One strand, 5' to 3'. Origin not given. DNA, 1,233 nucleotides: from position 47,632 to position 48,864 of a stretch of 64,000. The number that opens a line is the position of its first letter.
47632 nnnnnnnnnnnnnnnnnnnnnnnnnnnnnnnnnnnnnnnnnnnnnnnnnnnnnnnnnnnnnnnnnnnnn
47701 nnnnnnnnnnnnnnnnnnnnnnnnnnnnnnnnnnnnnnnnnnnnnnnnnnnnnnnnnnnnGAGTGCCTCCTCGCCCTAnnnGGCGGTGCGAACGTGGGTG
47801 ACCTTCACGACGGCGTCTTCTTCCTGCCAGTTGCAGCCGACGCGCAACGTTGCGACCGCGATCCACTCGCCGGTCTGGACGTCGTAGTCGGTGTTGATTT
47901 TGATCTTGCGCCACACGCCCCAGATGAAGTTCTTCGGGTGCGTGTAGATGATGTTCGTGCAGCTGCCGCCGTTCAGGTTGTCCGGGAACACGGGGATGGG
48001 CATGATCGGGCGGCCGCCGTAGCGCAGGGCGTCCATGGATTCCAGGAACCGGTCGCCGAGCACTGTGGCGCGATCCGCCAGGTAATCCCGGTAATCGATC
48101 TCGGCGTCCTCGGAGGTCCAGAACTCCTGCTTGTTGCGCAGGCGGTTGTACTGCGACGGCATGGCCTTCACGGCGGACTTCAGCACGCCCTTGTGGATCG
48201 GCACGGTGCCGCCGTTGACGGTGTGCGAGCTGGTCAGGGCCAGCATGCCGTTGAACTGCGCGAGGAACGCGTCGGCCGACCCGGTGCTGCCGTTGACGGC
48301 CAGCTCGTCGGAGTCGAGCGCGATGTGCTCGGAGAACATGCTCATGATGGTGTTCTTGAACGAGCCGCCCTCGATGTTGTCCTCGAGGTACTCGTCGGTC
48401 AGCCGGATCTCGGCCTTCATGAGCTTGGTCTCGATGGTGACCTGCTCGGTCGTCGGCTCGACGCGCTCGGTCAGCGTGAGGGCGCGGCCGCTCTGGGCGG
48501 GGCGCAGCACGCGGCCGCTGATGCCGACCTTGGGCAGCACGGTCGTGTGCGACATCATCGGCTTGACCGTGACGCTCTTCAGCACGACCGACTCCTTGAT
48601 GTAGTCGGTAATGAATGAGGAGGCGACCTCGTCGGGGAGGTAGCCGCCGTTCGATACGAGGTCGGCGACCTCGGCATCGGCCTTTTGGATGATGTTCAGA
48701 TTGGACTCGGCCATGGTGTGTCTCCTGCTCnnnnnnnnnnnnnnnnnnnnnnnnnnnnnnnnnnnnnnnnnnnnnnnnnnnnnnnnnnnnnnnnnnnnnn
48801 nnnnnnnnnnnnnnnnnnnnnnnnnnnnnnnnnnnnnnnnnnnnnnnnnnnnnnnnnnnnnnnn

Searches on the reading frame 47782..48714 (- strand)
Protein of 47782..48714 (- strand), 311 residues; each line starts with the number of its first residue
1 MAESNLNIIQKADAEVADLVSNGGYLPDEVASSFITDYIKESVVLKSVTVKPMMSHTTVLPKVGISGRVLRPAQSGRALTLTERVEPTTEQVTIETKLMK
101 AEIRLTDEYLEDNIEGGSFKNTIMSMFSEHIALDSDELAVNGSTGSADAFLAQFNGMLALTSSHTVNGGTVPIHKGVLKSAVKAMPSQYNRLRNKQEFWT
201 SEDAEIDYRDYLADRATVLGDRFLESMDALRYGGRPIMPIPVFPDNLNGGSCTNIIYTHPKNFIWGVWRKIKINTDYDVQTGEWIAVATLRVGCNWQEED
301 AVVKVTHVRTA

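Call 36: search_protein_families(library=phrogs, proteins=[window:47782-48714:-], max_evalue=0.001)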
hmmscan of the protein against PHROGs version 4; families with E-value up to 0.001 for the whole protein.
window:47782-48714:- (311 aa): 1 family
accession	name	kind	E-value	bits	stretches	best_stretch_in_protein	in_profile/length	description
phrog_1623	-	head and packaging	1.4e-83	281.7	1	4-308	4-303/305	virion structural protein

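Call 69: search_dna_similar(query=window:47782-48714:-, collection=phages, mode=protein, max_rows=15)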
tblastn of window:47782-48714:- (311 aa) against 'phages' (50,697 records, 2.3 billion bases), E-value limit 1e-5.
Records with a match: 228; places in all: 228; records where one place covers at least 80% of the query: 224.
Best place of each record, by identity: <60% 228.
By first word of the organism name: Streptomyces 127; Vibrio 32; Pseudomonas 12; Clostridium 10; Bacillus 7; Rhodococcus 7; Rhizobium 6; Rhodobacter 5; Methanobacterium 5; Stenotrophomonas 4; and 6 more.
By host as written in the record: Streptomyces griseus ATCC 10137 52; Streptomyces lividans JI 1326 29; - 13; Streptomyces viridochromogenes DSM40736 12; Streptomyces sanglieri UNT16F27A 9; Clostridium perfringens 7; Streptomyces mirabilis NRRL B-2400 7; Streptomyces griseofuscus ATCC 23916 7; and 53 more.
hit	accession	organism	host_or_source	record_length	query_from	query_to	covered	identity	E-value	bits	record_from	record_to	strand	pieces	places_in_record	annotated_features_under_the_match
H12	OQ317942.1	Bacillus phage 0105phi7-2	Bacillus thuringiensis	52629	1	308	99%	37.9%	8e-54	194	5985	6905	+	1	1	major capsid protein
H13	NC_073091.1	Bacillus phage 0105phi7-2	Bacillus thuringiensis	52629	1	308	99%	37.9%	8e-54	194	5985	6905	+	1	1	major capsid protein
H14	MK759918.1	Bacillus phage vB_BtS_B83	Bacillus thuringiensis VKM B-83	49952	4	309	98%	37.1%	5e-53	192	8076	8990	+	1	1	major casid protein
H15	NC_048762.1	Bacillus phage vB_BtS_B83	Bacillus thuringiensis VKM B-83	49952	4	309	98%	37.1%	5e-53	192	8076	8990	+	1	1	virion structural protein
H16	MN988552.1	Rhizobium phage RHph_I4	Rhizobium phaseoli N771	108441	6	308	97%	37.0%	1e-57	205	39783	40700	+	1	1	capsid protein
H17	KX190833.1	Bacillus phage vB_BtS_BMBtp14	Bacillus thuringiensis BGSC 4AJ1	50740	5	309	98%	36.7%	3e-52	189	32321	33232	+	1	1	capsid protein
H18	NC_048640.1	Bacillus phage vB_BtS_BMBtp14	Bacillus thuringiensis BGSC 4AJ1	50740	5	309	98%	36.7%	3e-52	189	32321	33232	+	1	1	virion structural protein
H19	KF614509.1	Rhizobium phage vB_RleS_L338C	Rhizobium leguminosarum biovar viciae ...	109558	6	308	97%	36.4%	4e-56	201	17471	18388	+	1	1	capsid protein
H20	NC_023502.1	Rhizobium phage vB_RleS_L338C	Rhizobium leguminosarum biovar viciae ...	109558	6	308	97%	36.4%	4e-56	201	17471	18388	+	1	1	virion structural protein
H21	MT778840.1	Rhizobium phage P11VFA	-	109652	6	308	97%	36.4%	4e-56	201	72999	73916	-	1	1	capsid protein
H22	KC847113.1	Bacillus phage PBP180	Bacillus pumilus strain CCTCC AB94180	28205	5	309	98%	36.0%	6e-53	192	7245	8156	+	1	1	defective phage PBP180 | capsid protein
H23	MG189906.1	Stenotrophomonas phage vB_SmaS_DLP_5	Stenotrophomonas maltophilia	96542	5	308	98%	35.6%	2e-48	179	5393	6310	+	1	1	major capsid protein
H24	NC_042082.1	Stenotrophomonas phage vB_SmaS_DLP_5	Stenotrophomonas maltophilia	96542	5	308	98%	35.6%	2e-48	179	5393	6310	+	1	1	virion structural protein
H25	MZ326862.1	Stenotrophomonas phage Summit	Stenotrophomonas maltophilia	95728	5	308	98%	35.6%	1e-45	171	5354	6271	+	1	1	major capsid protein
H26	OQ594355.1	Aeromonas phage HJ05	Aeromonas hydrophila AH10 (CCTCC ...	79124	10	311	97%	35.7%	2e-55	199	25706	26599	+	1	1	hypothetical protein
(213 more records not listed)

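Call 113: search_protein_families(library=pfam, proteins=[window:47782-48714:-], max_evalue=0.01)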
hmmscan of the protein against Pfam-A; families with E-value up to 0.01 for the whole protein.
window:47782-48714:- (311 aa): 1 family
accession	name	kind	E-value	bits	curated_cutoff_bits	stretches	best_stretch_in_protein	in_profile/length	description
PF05065.19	Phage_capsid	-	4.7e-08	33.2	24.2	1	25-306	4-279/280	Phage capsid family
